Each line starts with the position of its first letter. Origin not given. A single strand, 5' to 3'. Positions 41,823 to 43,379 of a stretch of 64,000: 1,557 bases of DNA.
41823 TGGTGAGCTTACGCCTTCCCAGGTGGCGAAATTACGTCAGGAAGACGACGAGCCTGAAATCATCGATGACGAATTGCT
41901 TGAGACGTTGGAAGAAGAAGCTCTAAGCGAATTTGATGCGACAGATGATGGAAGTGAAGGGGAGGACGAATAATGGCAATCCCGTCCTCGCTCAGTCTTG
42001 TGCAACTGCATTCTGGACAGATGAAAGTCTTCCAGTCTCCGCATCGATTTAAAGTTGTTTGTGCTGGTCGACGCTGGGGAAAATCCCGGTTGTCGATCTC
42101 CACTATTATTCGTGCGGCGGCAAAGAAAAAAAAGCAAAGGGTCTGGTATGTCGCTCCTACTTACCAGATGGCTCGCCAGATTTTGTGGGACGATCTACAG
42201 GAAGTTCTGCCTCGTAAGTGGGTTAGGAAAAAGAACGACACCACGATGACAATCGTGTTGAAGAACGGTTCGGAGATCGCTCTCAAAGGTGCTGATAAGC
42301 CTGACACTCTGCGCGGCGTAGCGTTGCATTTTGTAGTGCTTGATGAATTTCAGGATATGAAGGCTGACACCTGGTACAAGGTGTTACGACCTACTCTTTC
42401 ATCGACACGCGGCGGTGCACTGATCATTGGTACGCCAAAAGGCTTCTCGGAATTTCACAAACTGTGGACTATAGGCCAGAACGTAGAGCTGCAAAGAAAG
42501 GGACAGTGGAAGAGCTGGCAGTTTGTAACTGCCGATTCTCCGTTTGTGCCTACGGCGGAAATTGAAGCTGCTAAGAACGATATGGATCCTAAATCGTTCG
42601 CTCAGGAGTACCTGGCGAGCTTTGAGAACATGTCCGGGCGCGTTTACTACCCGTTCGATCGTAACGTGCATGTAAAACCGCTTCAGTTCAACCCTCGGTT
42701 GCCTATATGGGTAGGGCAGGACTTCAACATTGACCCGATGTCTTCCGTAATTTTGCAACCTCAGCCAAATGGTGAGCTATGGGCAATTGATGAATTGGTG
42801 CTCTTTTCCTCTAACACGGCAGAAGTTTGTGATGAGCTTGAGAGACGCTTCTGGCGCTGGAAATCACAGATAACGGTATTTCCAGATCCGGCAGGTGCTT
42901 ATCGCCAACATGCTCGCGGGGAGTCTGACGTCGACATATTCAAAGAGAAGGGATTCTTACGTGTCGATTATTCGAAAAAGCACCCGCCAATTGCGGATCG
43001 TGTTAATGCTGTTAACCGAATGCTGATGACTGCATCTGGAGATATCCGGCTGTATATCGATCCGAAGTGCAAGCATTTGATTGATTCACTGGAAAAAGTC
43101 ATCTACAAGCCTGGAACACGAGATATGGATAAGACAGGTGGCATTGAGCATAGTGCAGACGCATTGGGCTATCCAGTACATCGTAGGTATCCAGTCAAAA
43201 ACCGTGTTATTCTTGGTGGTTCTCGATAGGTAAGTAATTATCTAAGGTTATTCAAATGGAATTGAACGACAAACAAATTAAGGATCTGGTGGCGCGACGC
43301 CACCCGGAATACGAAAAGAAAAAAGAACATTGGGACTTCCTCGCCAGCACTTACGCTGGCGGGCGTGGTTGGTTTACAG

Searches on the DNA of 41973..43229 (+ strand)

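Call 54: search_dna_similar(query=L086:10001-11236:+, collection=plasmids, mode=near, max_rows=15)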
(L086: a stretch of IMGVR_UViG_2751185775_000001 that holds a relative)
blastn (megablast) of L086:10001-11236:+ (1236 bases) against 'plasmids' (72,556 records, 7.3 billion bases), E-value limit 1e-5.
Records with a match: 67; places in all: 68; records where one place covers at least 80% of the query: 66.
Best place of each record, by identity: 60-80% 67.
By first word of the organism name: Enterobacter 28; Klebsiella 26; Citrobacter 10; Providencia 1; Salmonella 1; Buttiauxella 1.
By predicted mobility (MOB-suite, as given by PLSDB): non-mobilizable 67.
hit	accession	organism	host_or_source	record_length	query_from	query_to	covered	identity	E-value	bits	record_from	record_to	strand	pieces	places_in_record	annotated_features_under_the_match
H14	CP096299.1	Providencia sp. PROV236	Clinical or host-associated ...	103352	13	1235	99%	79.7%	0e+0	885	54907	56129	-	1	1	record has no annotation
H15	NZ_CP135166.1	Klebsiella pneumoniae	mixed culture,human stool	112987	7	1209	97%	74.1%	7e-130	472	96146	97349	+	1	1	phage terminase large subunit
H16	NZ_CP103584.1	Klebsiella pneumoniae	Homo sapiens,blood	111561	28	1209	96%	75.3%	1e-151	544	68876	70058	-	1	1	phage terminase large subunit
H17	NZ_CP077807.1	Klebsiella pneumoniae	Pteropus poliocephalus,whole organism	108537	7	1209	97%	73.9%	2e-126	460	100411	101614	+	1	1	phage terminase large subunit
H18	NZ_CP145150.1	Klebsiella pneumoniae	-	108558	7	1209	97%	73.9%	2e-126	460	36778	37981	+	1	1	phage terminase large subunit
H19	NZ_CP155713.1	Klebsiella pneumoniae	Homo sapiens,blood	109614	7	1209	97%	73.9%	2e-126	460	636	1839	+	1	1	phage terminase large subunit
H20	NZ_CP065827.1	Klebsiella pneumoniae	Homo sapiens,urine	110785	7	1209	97%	73.8%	7e-125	455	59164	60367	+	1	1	phage terminase large subunit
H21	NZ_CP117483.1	Klebsiella pneumoniae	mixed culture,wastewater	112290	7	1209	97%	73.8%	7e-125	455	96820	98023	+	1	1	phage terminase large subunit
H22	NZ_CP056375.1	Klebsiella pneumoniae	culture,Wastewater influent sample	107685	7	1209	97%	73.8%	7e-125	455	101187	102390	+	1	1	phage terminase large subunit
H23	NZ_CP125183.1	Klebsiella pneumoniae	-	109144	7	1209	97%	73.8%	7e-125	455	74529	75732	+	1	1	phage terminase large subunit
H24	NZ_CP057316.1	Klebsiella pneumoniae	culture,Pooled pig faecal samples ...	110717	28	1209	96%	75.1%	3e-148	532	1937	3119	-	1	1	phage terminase large subunit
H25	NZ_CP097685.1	Klebsiella pneumoniae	Homo sapiens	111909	7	1209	97%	73.7%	3e-123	449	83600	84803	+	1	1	phage terminase large subunit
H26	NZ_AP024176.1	Klebsiella pneumoniae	-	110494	7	1209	97%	73.7%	3e-123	449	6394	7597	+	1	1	phage terminase large subunit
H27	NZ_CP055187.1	Klebsiella pneumoniae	Shatin WWTPs_14 WWTPs effluent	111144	7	1209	97%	73.7%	3e-123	449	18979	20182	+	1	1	phage terminase large subunit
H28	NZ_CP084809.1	Klebsiella quasipneumoniae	Water (environment),Whole organism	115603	7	1209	97%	73.6%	2e-121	444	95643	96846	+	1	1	phage terminase large subunit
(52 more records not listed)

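Call 55: search_dna_similar(query=L089:10001-11236:+, collection=phages, mode=near, max_rows=15)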
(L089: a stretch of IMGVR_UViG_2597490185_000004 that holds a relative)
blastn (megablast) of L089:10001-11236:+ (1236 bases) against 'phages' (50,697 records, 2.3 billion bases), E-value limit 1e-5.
No match.

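Call 74: search_dna_similar(query=L075:2500-9400:+, collection=plasmids, mode=near, max_rows=12)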
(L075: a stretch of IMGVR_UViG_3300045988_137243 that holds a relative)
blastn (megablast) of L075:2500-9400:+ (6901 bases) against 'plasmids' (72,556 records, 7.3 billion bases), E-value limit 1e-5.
Records with a match: 113; places in all: 116; records where one place covers at least 80% of the query: 23.
Best place of each record, by identity: >=99% 6; 95-99% 15; 90-95% 2; 80-90% 10; 60-80% 80.
By first word of the organism name: Yersinia 62; Klebsiella 37; Cronobacter 9; Escherichia 2; Salmonella 2; Buttiauxella 1.
By predicted mobility (MOB-suite, as given by PLSDB): non-mobilizable 101; conjugative 9; mobilizable 3.
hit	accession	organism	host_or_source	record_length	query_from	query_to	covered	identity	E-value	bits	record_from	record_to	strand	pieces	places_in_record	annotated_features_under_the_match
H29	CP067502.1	Klebsiella pneumoniae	Homo sapiens,blood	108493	1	6901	100%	99.4%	0e+0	12508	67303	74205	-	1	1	DEAD/DEAH box helicase | hypothetical protein (x6) | ParB N-terminal domain-containing protein (x2) | AAA family ATPase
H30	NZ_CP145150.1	Klebsiella pneumoniae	-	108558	1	6901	100%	99.4%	0e+0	12502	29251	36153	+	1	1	DEAD/DEAH box helicase | hypothetical protein (x6) | ParB/RepB/Spo0J family partition protein | ParB/Srx family N-terminal domain-containing protein | ATP-binding cassette domain-containing protein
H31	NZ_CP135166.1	Klebsiella pneumoniae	mixed culture,human stool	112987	1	6901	100%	99.3%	0e+0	12486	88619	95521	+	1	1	DEAD/DEAH box helicase | hypothetical protein (x5) | ParB/RepB/Spo0J family partition protein | ParB/Srx family N-terminal domain-containing protein | ATP-binding cassette domain-containing protein | and 1 other names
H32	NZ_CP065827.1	Klebsiella pneumoniae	Homo sapiens,urine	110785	1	6901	100%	98.3%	0e+0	12081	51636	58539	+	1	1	DEAD/DEAH box helicase | hypothetical protein (x6) | ParB/RepB/Spo0J family partition protein | ParB/Srx family N-terminal domain-containing protein | ATP-binding cassette domain-containing protein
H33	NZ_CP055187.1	Klebsiella pneumoniae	Shatin WWTPs_14 WWTPs effluent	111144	6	6901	95%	99.3%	0e+0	11856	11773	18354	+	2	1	DEAD/DEAH box helicase | hypothetical protein (x5) | ParB/RepB/Spo0J family partition protein | ParB/Srx family N-terminal domain-containing protein | ATP-binding cassette domain-containing protein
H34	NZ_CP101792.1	Klebsiella pneumoniae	Homo sapiens,pure culture,sputum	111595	6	6901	95%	99.3%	0e+0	11856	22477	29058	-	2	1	DEAD/DEAH box helicase | hypothetical protein (x5) | ParB/RepB/Spo0J family partition protein | ParB/Srx family N-terminal domain-containing protein | ATP-binding cassette domain-containing protein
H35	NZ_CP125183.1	Klebsiella pneumoniae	-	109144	6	6901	95%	98.9%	0e+0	11733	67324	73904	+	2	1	DEAD/DEAH box helicase | hypothetical protein (x5) | ParB/RepB/Spo0J family partition protein | ParB/Srx family N-terminal domain-containing protein | ATP-binding cassette domain-containing protein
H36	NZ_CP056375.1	Klebsiella pneumoniae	culture,Wastewater influent sample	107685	6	6901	95%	98.9%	0e+0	11728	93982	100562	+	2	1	DEAD/DEAH box helicase | hypothetical protein (x5) | ParB/RepB/Spo0J family partition protein | ParB/Srx family N-terminal domain-containing protein | ATP-binding cassette domain-containing protein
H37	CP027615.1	Klebsiella pneumoniae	-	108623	6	6901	95%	98.9%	0e+0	11724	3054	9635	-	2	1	ATP-dependent helicase | hypothetical protein (x5) | chromosome partitioning protein ParB (x2) | ABC transporter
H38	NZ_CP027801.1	Klebsiella pneumoniae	cucumber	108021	6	6901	95%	98.8%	0e+0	11668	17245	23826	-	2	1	DEAD/DEAH box helicase | hypothetical protein (x5) | ParB/RepB/Spo0J family partition protein | ParB/Srx family N-terminal domain-containing protein | ATP-binding cassette domain-containing protein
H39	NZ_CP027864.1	Klebsiella pneumoniae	Homo sapiens,sputum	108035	6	6901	95%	98.8%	0e+0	11668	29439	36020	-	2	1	DEAD/DEAH box helicase | hypothetical protein (x5) | ParB/RepB/Spo0J family partition protein | ParB/Srx family N-terminal domain-containing protein | ATP-binding cassette domain-containing protein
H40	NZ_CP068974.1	Klebsiella pneumoniae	Homo sapiens,urine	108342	6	6901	95%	98.8%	0e+0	11662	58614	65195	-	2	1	DEAD/DEAH box helicase | hypothetical protein (x5) | ParB/RepB/Spo0J family partition protein | ParB/Srx family N-terminal domain-containing protein | ATP-binding cassette domain-containing protein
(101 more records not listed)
